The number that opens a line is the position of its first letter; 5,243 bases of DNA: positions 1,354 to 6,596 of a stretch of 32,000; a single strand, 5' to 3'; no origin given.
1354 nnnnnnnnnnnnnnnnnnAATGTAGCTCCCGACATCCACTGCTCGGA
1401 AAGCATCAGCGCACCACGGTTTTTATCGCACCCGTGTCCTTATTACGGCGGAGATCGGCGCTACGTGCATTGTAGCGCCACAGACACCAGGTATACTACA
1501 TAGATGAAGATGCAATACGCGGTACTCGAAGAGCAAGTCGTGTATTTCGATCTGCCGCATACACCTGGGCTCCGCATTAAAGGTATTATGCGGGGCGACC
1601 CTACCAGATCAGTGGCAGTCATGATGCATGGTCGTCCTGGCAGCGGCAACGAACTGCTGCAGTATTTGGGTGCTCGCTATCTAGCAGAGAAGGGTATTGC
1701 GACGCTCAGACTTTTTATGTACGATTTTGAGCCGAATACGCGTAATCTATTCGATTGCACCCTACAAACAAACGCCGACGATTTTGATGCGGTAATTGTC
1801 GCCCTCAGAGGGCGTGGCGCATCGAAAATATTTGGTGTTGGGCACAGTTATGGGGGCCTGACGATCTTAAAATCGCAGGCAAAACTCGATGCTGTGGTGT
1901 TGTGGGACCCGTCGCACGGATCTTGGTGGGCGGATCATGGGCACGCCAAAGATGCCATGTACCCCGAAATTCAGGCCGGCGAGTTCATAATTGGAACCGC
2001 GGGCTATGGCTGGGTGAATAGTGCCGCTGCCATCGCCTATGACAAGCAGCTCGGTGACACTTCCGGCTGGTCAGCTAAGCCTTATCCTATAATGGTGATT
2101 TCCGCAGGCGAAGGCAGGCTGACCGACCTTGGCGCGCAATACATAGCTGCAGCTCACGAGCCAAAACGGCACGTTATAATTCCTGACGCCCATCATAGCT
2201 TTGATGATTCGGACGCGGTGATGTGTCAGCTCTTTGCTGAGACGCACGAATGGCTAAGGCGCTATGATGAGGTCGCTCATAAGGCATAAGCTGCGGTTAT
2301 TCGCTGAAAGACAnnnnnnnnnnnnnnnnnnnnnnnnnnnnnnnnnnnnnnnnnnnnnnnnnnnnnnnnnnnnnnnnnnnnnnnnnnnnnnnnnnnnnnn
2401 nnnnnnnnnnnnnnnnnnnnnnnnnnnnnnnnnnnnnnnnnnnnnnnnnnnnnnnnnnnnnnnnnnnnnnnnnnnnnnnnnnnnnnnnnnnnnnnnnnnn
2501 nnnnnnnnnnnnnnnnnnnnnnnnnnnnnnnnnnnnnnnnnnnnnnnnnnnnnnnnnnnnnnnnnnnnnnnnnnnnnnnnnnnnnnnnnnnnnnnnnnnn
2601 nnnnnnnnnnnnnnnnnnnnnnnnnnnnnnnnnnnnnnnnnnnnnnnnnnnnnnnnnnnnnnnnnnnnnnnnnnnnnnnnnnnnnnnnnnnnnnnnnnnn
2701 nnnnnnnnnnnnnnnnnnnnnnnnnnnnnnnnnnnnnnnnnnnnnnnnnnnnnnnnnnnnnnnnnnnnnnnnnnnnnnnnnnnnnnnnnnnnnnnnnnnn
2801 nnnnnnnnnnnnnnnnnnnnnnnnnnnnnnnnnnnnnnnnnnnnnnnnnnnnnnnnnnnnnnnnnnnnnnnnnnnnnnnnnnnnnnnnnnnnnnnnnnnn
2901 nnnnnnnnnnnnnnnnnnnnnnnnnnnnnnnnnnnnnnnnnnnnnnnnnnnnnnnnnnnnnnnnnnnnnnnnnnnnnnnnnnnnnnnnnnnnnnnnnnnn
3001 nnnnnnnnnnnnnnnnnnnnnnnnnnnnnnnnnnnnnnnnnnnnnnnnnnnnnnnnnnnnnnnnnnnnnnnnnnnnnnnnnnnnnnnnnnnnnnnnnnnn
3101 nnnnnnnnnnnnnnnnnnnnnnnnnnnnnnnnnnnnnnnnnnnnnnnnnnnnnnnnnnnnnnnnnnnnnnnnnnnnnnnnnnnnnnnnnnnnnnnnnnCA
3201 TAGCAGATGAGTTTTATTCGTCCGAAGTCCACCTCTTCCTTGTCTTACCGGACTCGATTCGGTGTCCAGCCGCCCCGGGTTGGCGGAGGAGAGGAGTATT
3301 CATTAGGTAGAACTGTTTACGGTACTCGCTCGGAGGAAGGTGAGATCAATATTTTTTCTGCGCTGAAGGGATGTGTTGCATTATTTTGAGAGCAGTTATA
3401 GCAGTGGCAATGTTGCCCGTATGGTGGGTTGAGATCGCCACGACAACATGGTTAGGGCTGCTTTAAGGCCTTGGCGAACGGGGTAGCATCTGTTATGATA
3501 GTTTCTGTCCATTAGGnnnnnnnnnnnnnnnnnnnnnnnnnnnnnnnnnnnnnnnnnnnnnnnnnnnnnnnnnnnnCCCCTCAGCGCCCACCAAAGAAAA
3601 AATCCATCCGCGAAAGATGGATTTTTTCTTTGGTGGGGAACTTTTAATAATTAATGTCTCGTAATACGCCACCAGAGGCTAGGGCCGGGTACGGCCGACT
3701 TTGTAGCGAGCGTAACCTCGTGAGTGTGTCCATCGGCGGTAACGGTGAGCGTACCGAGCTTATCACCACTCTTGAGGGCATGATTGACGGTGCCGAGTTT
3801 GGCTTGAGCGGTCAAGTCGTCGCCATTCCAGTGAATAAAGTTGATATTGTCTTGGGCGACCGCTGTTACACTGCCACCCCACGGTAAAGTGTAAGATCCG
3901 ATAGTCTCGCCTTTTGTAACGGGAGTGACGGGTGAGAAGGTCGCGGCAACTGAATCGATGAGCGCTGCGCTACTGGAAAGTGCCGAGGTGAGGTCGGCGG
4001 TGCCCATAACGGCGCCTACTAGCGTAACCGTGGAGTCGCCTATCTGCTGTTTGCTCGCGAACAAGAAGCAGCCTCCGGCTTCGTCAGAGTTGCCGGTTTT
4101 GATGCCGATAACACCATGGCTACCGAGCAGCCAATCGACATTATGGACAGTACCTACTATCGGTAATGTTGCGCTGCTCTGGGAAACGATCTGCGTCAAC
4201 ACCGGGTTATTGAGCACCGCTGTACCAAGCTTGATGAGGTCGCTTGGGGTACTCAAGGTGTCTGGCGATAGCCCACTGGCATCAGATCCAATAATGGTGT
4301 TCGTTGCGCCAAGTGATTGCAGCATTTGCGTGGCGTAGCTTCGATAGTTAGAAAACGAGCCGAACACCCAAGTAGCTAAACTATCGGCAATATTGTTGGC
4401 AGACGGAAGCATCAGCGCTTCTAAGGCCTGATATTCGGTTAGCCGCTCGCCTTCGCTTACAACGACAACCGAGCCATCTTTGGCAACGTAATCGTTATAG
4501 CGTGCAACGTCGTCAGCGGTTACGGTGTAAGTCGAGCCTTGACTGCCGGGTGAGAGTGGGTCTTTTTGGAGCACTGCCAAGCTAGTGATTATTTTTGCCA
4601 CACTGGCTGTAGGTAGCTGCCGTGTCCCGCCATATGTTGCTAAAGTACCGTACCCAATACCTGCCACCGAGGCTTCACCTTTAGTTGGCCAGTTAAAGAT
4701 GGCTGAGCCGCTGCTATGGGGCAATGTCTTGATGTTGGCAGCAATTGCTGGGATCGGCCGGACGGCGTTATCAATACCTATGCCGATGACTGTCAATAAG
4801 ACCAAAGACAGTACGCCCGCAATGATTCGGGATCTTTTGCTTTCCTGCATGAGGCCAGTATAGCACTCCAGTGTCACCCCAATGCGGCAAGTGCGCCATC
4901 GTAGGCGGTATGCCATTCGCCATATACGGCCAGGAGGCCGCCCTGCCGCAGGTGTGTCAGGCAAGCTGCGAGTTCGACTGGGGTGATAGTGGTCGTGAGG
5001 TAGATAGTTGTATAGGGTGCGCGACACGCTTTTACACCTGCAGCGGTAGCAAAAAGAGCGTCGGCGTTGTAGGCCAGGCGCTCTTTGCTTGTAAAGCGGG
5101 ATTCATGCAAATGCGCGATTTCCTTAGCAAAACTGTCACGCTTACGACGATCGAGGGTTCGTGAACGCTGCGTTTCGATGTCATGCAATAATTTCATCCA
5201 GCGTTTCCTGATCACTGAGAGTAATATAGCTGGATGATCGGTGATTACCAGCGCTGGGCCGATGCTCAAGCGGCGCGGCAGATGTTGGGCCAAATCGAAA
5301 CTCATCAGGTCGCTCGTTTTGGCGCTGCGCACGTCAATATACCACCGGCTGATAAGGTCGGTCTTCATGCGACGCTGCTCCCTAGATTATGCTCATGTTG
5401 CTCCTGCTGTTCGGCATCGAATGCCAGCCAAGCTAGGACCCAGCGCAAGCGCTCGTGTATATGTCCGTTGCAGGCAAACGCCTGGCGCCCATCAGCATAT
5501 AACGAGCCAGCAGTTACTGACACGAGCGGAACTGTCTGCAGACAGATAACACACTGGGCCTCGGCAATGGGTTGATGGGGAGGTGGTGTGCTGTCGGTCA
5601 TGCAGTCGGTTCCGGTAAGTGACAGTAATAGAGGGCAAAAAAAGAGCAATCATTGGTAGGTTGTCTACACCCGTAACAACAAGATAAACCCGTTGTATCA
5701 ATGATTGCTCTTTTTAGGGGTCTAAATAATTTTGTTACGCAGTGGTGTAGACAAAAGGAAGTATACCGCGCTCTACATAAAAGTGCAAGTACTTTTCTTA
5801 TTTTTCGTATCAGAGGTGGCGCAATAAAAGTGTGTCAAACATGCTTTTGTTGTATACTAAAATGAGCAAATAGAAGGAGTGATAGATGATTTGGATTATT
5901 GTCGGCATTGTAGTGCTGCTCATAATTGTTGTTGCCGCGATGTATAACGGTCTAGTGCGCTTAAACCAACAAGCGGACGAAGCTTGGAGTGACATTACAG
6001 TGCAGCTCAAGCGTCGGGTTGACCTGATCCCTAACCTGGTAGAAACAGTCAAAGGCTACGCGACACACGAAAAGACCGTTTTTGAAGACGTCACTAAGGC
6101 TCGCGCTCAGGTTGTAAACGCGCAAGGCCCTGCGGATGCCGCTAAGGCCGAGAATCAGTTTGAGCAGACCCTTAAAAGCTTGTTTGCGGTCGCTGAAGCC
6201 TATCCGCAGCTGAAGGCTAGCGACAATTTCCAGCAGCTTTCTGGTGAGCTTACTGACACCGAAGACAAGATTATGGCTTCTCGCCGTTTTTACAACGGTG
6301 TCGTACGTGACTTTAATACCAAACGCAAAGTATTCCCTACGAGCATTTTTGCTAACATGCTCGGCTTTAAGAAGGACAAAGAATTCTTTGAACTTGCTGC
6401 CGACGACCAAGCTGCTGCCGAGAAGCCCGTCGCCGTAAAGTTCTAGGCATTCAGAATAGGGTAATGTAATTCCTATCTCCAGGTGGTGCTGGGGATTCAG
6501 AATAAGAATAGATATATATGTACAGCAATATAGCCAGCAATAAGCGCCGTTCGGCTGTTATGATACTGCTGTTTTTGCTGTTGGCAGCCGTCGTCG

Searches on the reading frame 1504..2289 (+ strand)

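Call 37: search_protein_families(library=pfam, proteins=[window:1504-2289:+], max_evalue=0.001)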
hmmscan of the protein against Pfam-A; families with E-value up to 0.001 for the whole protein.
window:1504-2289:+ (261 aa): 2 families
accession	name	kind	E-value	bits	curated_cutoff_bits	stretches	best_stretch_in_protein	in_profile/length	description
PF12697.13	Abhydrolase_6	-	7.2e-09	37.1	26.3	1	39-235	2-208/217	Alpha/beta hydrolase family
PF00561.26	Abhydrolase_1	-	0.0003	20.9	25.8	0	171-232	183-239/245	alpha/beta hydrolase fold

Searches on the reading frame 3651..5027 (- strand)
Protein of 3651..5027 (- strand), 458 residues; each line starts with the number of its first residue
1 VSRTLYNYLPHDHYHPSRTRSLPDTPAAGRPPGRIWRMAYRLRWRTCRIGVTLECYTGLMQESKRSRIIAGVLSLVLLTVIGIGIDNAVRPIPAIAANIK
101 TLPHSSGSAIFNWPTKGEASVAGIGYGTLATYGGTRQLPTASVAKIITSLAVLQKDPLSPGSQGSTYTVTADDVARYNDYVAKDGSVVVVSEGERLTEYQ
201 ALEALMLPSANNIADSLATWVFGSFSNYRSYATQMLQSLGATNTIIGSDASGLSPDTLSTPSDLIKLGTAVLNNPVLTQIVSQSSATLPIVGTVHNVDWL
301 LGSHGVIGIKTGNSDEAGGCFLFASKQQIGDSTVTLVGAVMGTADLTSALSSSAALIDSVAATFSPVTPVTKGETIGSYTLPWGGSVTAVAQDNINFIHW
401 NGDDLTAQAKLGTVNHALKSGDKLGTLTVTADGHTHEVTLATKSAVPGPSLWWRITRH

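Call 37: search_protein_families(library=pfam, proteins=[window:3651-5027:-], max_evalue=0.001)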
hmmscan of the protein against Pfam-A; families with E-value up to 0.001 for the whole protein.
window:3651-5027:- (458 aa): 2 families
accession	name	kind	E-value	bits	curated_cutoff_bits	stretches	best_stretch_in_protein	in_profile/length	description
PF00768.25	Peptidase_S11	-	2.2e-15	57.2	27.6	1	135-331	32-227/239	D-alanyl-D-alanine carboxypeptidase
PF13354.11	Beta-lactamase2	-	3.5e-06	27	22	1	127-279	10-154/214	Beta-lactamase enzyme family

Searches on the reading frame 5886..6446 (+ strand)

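Call 37: search_protein_families(library=pfam, proteins=[window:5886-6446:+], max_evalue=0.001)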
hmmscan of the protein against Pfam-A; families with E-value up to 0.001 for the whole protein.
window:5886-6446:+ (186 aa): 1 family
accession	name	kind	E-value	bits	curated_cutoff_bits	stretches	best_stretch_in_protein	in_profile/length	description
PF04011.17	LemA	-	2e-57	193.6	26.2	1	33-186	1-149/149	LemA family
